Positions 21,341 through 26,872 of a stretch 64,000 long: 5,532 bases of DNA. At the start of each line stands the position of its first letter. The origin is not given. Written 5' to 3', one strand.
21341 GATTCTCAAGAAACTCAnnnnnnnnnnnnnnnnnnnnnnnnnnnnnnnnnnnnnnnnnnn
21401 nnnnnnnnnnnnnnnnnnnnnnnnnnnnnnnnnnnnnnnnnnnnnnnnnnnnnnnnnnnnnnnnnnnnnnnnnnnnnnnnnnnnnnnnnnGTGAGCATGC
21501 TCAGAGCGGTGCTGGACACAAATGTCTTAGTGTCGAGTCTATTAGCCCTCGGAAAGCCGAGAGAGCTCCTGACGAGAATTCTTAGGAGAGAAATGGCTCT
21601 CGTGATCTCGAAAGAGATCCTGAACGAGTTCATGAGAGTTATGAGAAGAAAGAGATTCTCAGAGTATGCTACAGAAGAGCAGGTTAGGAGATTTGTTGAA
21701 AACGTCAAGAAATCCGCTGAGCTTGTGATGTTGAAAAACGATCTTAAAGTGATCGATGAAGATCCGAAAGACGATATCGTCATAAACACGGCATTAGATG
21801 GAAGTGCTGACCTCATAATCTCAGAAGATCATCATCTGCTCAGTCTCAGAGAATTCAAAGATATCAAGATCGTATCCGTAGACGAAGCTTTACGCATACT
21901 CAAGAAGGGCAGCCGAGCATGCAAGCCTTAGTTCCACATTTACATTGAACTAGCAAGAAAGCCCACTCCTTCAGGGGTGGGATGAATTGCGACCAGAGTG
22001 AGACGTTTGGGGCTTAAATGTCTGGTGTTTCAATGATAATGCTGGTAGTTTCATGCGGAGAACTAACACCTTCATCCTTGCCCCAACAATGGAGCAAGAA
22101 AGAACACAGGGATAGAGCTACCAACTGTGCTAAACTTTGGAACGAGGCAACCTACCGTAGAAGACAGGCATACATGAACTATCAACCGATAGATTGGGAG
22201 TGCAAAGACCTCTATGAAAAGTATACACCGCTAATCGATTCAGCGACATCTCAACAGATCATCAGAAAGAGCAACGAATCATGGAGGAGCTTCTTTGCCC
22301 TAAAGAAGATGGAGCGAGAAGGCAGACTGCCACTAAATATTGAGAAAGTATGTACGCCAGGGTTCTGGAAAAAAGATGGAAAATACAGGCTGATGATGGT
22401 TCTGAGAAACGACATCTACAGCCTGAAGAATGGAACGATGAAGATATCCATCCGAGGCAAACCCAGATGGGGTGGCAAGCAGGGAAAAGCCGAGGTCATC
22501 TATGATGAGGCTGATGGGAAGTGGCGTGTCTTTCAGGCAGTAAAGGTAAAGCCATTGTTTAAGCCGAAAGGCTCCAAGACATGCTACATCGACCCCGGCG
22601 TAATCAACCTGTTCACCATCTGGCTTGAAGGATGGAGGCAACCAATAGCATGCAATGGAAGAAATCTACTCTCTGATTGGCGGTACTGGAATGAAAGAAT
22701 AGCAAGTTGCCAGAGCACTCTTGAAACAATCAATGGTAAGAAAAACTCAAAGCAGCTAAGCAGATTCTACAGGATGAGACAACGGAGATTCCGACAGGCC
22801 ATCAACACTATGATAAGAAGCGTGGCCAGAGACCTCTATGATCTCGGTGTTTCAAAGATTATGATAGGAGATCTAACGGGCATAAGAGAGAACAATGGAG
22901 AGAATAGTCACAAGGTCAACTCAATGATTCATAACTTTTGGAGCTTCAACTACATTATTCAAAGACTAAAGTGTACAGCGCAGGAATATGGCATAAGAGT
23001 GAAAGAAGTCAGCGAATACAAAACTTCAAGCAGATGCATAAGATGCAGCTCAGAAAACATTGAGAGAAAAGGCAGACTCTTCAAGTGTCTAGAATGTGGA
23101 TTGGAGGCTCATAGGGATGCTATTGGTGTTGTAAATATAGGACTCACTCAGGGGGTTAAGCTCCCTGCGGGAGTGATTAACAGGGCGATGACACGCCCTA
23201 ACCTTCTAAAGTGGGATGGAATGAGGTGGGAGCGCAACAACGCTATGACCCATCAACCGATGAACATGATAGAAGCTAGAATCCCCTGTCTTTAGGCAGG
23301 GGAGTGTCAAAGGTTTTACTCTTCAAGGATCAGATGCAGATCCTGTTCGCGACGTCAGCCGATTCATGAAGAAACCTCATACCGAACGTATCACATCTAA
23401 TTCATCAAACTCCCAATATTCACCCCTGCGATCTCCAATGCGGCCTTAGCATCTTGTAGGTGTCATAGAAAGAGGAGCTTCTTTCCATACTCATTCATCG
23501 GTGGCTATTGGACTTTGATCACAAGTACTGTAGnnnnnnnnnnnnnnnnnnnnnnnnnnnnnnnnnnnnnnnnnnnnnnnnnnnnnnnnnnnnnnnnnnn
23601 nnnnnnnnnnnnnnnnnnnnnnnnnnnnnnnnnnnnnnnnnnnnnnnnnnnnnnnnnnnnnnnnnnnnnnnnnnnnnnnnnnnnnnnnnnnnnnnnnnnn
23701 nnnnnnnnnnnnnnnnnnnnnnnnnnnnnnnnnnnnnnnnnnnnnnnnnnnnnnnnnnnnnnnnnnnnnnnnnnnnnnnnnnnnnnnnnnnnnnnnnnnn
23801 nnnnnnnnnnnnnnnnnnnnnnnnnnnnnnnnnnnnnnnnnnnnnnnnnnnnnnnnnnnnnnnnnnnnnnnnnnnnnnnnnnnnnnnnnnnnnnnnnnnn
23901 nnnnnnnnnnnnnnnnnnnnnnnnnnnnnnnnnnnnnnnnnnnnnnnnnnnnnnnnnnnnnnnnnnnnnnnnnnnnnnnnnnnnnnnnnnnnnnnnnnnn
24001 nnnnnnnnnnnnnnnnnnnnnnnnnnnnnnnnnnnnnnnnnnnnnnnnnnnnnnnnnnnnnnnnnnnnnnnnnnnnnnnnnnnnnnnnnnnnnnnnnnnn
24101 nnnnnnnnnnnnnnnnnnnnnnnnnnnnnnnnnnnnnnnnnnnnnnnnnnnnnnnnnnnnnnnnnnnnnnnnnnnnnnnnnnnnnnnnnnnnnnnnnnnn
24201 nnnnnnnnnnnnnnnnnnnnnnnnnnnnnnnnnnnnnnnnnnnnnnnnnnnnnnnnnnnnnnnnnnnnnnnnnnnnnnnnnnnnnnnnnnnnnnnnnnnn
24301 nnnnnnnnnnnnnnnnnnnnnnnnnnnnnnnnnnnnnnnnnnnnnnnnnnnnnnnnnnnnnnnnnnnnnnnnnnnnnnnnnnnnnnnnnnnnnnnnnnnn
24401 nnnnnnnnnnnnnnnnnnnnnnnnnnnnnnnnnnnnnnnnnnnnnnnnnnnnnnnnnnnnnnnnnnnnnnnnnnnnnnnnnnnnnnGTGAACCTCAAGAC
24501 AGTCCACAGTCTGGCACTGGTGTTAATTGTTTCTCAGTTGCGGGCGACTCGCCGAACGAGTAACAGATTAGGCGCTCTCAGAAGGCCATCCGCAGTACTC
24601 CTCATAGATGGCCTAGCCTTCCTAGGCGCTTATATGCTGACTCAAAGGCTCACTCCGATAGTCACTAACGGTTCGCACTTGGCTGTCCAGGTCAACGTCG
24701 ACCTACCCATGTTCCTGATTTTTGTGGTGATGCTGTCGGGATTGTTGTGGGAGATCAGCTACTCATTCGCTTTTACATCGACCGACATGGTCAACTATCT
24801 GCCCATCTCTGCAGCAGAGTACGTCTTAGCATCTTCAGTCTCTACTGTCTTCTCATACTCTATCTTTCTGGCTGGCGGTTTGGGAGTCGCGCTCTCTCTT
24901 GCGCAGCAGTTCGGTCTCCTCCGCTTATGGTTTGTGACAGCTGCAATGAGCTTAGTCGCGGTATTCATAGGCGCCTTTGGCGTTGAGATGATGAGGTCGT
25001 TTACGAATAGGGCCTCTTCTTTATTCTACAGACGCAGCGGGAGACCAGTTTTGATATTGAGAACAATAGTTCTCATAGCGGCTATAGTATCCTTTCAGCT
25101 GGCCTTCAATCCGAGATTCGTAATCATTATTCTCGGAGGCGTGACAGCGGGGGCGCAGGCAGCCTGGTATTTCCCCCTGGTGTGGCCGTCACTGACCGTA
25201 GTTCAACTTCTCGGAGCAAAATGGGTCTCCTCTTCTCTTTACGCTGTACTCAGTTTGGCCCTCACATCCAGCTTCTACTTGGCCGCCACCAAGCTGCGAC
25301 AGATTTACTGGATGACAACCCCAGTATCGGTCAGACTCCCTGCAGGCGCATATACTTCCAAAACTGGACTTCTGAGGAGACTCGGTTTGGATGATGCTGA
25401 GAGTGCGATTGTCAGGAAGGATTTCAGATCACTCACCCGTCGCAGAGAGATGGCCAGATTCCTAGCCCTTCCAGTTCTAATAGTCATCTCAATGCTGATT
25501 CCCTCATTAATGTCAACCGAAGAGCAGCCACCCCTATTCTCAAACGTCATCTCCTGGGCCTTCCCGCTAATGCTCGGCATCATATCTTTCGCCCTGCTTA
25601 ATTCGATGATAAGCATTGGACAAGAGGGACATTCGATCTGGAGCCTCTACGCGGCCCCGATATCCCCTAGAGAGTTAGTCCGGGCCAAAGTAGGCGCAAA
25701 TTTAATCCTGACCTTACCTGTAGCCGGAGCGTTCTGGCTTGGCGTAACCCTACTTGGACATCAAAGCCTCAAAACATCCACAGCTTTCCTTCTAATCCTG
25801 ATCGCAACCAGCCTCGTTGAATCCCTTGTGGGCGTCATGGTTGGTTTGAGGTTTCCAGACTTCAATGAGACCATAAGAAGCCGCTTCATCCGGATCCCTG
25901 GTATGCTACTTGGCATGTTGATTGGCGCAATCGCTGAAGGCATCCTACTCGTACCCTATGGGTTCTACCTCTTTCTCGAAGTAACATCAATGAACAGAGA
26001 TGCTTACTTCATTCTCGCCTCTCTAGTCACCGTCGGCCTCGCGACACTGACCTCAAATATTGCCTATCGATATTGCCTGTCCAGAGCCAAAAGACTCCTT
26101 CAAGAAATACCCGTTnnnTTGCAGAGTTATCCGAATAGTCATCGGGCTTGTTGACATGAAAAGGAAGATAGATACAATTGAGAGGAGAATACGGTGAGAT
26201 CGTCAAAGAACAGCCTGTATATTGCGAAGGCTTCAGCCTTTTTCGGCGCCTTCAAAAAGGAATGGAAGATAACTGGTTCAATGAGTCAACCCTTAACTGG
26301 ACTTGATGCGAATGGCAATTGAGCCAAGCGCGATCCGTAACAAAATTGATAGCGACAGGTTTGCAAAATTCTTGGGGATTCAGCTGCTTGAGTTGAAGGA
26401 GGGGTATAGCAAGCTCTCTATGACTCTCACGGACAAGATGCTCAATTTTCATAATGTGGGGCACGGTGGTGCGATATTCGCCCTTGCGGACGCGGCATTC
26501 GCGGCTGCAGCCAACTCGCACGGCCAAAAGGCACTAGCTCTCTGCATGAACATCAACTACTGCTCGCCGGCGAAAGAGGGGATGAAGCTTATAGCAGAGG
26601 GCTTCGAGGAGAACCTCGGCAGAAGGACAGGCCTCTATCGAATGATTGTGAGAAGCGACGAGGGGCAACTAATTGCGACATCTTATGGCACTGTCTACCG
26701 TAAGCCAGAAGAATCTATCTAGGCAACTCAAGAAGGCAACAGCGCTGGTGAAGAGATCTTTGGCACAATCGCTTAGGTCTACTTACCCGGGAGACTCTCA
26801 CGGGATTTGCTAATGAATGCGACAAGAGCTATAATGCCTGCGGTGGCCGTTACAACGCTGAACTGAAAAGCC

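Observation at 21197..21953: TA cassette (AbrB antitoxin plus PIN toxin) bracketed by two inward-facing TnpB left ends with TTAC on both sides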

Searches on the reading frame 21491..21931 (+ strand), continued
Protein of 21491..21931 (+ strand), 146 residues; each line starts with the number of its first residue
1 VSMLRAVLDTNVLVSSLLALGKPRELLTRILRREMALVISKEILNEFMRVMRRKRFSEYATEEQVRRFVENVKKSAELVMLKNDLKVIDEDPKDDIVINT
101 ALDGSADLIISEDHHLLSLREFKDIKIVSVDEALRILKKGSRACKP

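Call 28: find_related_loci(query=A1, collection=metagenome_contigs, flank=4000)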
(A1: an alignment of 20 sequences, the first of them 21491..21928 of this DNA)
Query A1 (146 aa) in metagenome_contigs; peptide patterns used: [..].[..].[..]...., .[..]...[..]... (x = any residue, [..] = any of these).
600 stretches matched a pattern (row limit reached: there are more); 453 encode a relative of the query (tblastn E <= 1e-3); the best 80 are kept; 80 distinct loci.
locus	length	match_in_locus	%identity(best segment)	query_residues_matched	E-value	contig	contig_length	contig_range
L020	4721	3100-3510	53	2-138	2e-43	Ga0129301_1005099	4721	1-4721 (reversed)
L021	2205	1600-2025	45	4-146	1e-38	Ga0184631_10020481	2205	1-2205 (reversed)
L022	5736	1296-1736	47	3-144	4e-38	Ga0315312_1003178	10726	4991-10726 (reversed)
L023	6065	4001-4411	46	1-137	4e-37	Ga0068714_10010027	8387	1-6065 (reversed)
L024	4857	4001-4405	45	3-139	4e-36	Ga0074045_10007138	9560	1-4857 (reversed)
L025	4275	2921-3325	45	4-138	2e-33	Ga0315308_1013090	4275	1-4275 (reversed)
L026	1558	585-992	45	4-139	4e-34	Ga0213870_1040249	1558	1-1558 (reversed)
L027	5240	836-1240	45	4-138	3e-33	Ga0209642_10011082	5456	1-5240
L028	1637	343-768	43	4-146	6e-33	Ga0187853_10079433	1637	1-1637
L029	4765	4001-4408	43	4-139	5e-32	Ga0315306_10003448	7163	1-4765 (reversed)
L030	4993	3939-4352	41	3-140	4e-28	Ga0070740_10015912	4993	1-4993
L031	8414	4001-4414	41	3-140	4e-28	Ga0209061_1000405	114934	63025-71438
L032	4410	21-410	42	3-134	1e-27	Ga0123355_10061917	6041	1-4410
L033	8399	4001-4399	38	5-139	1e-27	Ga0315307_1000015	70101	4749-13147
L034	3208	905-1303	43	3-138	3e-27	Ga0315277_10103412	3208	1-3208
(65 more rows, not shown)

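Call 29: find_encoding_contigs(protein=P0003, flank=5000, max_places=4)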
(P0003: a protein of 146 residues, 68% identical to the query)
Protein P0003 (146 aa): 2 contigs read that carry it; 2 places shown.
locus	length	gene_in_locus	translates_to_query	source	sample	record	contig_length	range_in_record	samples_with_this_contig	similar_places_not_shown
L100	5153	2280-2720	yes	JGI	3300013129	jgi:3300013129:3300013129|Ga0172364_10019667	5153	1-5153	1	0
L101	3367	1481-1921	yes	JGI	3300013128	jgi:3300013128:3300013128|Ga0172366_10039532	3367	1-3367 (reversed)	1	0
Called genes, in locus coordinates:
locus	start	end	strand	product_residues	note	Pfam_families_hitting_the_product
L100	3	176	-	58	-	?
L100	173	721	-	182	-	PF01909:NTP_transf_2, PF18765:Polbeta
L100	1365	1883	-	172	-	PF01527:HTH_Tnp_1 (faint), PF13011:LZ_Tnp_IS481 (faint), PF13384:HTH_23, PF13518:HTH_28, PF13551:HTH_29, PF13565:HTH_32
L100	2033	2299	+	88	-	PF04014:MazE_antitoxin (weak)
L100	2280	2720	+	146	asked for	PF13470:PIN_3, PF01850:PIN (weak)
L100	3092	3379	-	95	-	PF04014:MazE_antitoxin (weak)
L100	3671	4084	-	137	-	-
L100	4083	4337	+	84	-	PF04014:MazE_antitoxin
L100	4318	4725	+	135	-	PF01850:PIN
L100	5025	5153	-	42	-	?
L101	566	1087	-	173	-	PF01527:HTH_Tnp_1 (faint), PF13011:LZ_Tnp_IS481 (faint), PF13384:HTH_23, PF13518:HTH_28, PF13551:HTH_29, PF13565:HTH_32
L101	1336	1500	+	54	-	-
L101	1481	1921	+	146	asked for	PF13470:PIN_3, PF01850:PIN (weak)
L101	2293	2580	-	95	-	PF04014:MazE_antitoxin (weak)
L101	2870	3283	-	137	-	-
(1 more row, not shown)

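Call 30: find_encoding_contigs(protein=P0020, flank=5000, max_places=4)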
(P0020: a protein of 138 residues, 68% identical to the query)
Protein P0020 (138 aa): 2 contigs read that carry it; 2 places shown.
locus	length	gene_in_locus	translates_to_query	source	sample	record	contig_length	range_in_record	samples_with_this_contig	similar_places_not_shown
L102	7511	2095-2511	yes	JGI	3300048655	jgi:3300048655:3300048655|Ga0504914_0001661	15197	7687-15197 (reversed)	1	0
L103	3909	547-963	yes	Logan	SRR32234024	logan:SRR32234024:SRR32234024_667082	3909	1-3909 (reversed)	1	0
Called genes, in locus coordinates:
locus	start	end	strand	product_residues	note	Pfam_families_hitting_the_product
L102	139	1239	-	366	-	PF00266:Aminotran_5, PF00155:Aminotran_1_2 (weak), PF01053:Cys_Met_Meta_PP (faint)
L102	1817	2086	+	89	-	PF04014:MazE_antitoxin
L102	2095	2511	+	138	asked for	PF01850:PIN (weak), PF13470:PIN_3, PF24109:DUF7384 (faint)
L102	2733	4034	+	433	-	-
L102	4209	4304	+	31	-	-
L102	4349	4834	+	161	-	-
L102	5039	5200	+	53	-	-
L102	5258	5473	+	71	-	-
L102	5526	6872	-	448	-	-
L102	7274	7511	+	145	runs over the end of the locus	-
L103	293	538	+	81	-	PF04014:MazE_antitoxin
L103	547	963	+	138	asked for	PF01850:PIN (weak), PF13470:PIN_3, PF24109:DUF7384 (faint)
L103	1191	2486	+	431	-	-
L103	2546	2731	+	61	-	PF18993:Rv0078B (weak)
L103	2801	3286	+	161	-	-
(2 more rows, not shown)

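Call 31: find_encoding_contigs(protein=P0014, flank=5000, max_places=4)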
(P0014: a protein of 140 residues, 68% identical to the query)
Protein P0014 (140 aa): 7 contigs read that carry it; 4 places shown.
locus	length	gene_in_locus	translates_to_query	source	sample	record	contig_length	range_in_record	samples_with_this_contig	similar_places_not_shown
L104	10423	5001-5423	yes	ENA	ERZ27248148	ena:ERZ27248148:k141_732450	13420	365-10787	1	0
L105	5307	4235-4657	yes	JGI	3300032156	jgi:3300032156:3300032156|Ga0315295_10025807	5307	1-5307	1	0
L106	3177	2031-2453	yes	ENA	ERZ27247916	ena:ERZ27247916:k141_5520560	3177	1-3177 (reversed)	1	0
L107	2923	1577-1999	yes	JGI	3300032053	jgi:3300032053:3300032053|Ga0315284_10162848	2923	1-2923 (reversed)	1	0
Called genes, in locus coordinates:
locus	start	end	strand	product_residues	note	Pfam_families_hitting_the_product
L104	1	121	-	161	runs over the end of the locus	?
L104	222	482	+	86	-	PF07311:Dodecin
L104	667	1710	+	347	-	PF02568:ThiI, PF03054:tRNA_Me_trans, PF18297:NFACT-R_2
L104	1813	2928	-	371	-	PF21948:LplA-B_cat, PF10437:Lip_prot_lig_C (weak)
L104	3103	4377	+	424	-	PF01053:Cys_Met_Meta_PP, PF00155:Aminotran_1_2, PF01041:DegT_DnrJ_EryC1, PF00266:Aminotran_5 (weak)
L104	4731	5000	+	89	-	PF04014:MazE_antitoxin (weak)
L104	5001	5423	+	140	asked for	PF24109:DUF7384 (weak), PF01850:PIN (weak), PF13470:PIN_3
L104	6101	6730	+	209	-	PF01872:RibD_C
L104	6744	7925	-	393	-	PF00591:Glycos_transf_3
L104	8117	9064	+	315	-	PF04015:DUF362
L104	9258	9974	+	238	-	PF02633:Creatininase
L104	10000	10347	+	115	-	-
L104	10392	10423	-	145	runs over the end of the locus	PF00903:Glyoxalase, PF13669:Glyoxalase_4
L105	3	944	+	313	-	PF02568:ThiI (weak), PF18297:NFACT-R_2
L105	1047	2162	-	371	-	PF21948:LplA-B_cat, PF10437:Lip_prot_lig_C (weak)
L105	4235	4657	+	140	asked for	PF24109:DUF7384 (weak), PF01850:PIN (weak), PF13470:PIN_3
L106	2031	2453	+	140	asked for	PF24109:DUF7384 (weak), PF01850:PIN (weak), PF13470:PIN_3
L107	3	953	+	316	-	?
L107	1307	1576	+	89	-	PF04014:MazE_antitoxin (weak)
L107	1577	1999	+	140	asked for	PF24109:DUF7384 (weak), PF01850:PIN (weak), PF13470:PIN_3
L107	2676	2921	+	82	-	?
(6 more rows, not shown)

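Call 45: search_protein_families(library=ncbifam, proteins=[window:21491-21931:+], max_evalue=0.001)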
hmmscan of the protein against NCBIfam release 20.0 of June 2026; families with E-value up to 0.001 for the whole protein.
window:21491-21931:+ (146 aa): 3 families
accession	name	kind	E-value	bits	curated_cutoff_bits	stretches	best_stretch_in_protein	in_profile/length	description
TIGR00305.1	TIGR00305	equivalog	1.7e-18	67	29.15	1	5-119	1-115/115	putative toxin-antitoxin system toxin component, PIN family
NF046100.1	RSP_2648_fam_PIN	equivalog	3.5e-05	23.8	170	1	6-112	1-104/177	RSP_2648 family PIN domain-containing protein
TIGR00028.1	Mtu_PIN_fam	subfamily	0.00034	20.9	73.6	1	6-135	3-130/143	TA system VapC family ribonuclease toxin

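Call 47: find_encoding_contigs(protein=P0123, flank=10000, max_places=10)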
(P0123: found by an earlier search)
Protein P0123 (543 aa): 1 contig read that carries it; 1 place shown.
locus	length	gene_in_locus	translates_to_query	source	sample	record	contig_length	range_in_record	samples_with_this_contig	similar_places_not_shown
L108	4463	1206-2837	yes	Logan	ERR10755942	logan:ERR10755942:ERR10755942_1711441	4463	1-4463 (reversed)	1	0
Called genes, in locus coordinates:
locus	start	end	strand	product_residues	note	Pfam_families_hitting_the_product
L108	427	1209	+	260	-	PF00005:ABC_tran, PF13304:AAA_21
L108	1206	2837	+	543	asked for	PF09847:12TM_1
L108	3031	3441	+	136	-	PF03061:4HBT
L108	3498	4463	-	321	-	?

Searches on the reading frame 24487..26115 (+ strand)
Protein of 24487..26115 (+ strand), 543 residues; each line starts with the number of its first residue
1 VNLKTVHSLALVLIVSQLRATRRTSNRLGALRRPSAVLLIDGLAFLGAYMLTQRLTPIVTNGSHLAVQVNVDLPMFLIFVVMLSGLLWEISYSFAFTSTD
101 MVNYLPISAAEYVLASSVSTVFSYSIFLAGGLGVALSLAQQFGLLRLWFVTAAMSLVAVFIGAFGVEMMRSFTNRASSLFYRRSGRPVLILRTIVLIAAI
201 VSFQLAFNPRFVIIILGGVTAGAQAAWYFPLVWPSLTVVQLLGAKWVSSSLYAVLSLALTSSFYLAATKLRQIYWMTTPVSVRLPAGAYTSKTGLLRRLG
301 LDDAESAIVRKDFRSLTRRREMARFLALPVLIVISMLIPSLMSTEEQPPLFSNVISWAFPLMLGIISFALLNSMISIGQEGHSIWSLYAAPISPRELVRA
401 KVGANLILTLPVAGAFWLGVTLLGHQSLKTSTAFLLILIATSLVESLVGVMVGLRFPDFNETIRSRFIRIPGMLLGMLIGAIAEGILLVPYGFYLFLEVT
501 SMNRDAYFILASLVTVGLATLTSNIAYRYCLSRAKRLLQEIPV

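Call 20: find_homologous_proteins(query=window:24487-26115:+, max_evalue=1e-20)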
Query window:24487-26115:+ (543 aa): 174 proteins with E <= 1e-20 among 8000 candidates; the best 120 are listed.
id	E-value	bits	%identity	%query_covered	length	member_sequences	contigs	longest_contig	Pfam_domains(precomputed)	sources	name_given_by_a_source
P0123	0.0e+0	1132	100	100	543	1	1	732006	PF09847.17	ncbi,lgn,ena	-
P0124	3.1e-202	691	60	100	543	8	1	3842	PF09847.17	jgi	jgi:hypothetical protein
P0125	4.1e-198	677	61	100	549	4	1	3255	PF09847.17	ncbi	-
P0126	2.2e-195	668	61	100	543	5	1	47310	PF09847.17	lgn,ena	-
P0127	2.9e-195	668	61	99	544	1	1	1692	PF09847.17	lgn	-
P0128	2.3e-194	665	60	100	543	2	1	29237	PF09847.17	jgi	jgi:hypothetical protein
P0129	8.2e-194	663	60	99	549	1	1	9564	PF09847.17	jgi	jgi:hypothetical protein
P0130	8.7e-190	650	59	100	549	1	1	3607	PF09847.17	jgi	jgi:hypothetical protein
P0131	3.1e-188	645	58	100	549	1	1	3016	PF09847.17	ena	-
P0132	3.6e-188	644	58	100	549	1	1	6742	PF09847.17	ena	-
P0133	4.8e-188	644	58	100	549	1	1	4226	PF09847.17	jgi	-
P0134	5.3e-188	644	58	100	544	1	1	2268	PF09847.17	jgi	-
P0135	2.9e-187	642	58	100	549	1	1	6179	PF09847.17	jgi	-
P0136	5.1e-186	637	58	100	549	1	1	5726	PF09847.17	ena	-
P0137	2.5e-185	635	58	100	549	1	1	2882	PF09847.17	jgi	-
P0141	8.7e-184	630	58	100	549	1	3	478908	PF09847.17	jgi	jgi:hypothetical protein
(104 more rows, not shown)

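Call 21: find_encoding_contigs(protein=P0126, flank=10000, max_places=3)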
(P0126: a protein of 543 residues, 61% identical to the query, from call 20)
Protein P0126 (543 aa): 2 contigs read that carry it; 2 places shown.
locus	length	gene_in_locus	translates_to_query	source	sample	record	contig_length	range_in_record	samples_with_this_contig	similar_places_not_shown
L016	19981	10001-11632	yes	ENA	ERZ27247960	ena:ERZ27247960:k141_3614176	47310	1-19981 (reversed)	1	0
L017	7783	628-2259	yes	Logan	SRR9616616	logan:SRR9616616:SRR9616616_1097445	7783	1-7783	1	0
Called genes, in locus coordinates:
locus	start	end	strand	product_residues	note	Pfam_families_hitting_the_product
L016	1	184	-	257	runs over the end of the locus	PF00586:AIRS (weak)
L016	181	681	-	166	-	PF07155:ECF-ribofla_trS (weak), PF12822:ECF_trnsprt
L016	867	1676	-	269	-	PF01209:Ubie_methyltran, PF02353:CMAS (weak), PF13489:Methyltransf_23, PF13847:Methyltransf_31, PF08241:Methyltransf_11, PF08242:Methyltransf_12, PF13649:Methyltransf_25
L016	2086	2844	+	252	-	PF00528:BPD_transp_1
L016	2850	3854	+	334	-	PF04069:OpuAC, PF13379:NMT1_2, PF12974:Phosphonate-bd (faint), PF09084:NMT1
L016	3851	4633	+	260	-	PF00005:ABC_tran, PF13304:AAA_21 (faint)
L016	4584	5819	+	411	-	-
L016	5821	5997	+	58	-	-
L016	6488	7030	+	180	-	-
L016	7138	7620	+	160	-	PF01980:TrmO_N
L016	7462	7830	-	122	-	-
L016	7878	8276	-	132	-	PF00903:Glyoxalase, PF12681:Glyoxalase_2 (weak), PF13669:Glyoxalase_4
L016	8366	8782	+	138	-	-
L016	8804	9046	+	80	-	-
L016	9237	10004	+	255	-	PF00005:ABC_tran, PF13304:AAA_21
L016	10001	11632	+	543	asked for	PF09847:12TM_1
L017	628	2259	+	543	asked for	PF09847:12TM_1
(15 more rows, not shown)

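Call 22: find_encoding_contigs(protein=P0141, flank=10000, max_places=3)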
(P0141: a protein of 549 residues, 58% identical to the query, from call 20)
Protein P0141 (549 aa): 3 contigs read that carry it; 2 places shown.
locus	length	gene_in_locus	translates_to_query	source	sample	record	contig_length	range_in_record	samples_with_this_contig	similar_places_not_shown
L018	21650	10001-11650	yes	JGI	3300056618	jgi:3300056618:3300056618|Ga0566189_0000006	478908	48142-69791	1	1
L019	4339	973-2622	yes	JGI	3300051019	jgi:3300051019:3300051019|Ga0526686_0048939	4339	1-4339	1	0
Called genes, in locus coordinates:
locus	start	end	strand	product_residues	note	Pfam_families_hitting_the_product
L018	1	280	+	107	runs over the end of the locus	PF12840:HTH_20 (faint), PF01022:HTH_5 (weak)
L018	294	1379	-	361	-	PF00817:IMS, PF11798:IMS_HHH (weak), PF21999:IMS_HHH_1 (weak), PF11799:IMS_C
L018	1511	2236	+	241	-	PF01978:TrmB (weak)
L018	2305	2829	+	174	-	PF14512:TM1586_NiRdase (faint), PF00881:Nitroreductase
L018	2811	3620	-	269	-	PF27869:HaoB_nitrify (weak)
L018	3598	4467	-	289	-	-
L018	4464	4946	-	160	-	-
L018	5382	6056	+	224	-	PF00174:Oxidored_molyb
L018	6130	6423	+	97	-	-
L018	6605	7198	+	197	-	-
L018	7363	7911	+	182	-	PF06177:QueT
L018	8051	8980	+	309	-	PF03144:GTP_EFTU_D2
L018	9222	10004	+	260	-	PF02463:SMC_N (faint), PF00005:ABC_tran, PF13304:AAA_21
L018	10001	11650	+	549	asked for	PF09847:12TM_1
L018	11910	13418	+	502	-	PF13401:AAA_22 (faint), PF06733:DEAD_2, PF13307:Helicase_C_2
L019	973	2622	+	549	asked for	PF09847:12TM_1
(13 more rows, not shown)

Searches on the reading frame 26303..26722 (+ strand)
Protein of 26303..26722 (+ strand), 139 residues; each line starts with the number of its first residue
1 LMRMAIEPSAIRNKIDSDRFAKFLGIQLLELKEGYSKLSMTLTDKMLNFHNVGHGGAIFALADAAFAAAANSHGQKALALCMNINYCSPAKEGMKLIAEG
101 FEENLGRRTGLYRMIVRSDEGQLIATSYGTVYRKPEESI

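Call 23: search_protein_families(library=pfam, proteins=[window:26303-26722:+], max_evalue=0.001)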
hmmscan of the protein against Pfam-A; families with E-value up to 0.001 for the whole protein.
window:26303-26722:+ (139 aa): 2 families
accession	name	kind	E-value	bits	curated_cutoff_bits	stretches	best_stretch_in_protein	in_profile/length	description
PF03061.28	4HBT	-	2e-13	50.9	20.6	1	51-124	2-78/79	Thioesterase superfamily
PF14539.12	DUF4442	-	4.9e-05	24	25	1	25-121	20-120/132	Domain of unknown function (DUF4442)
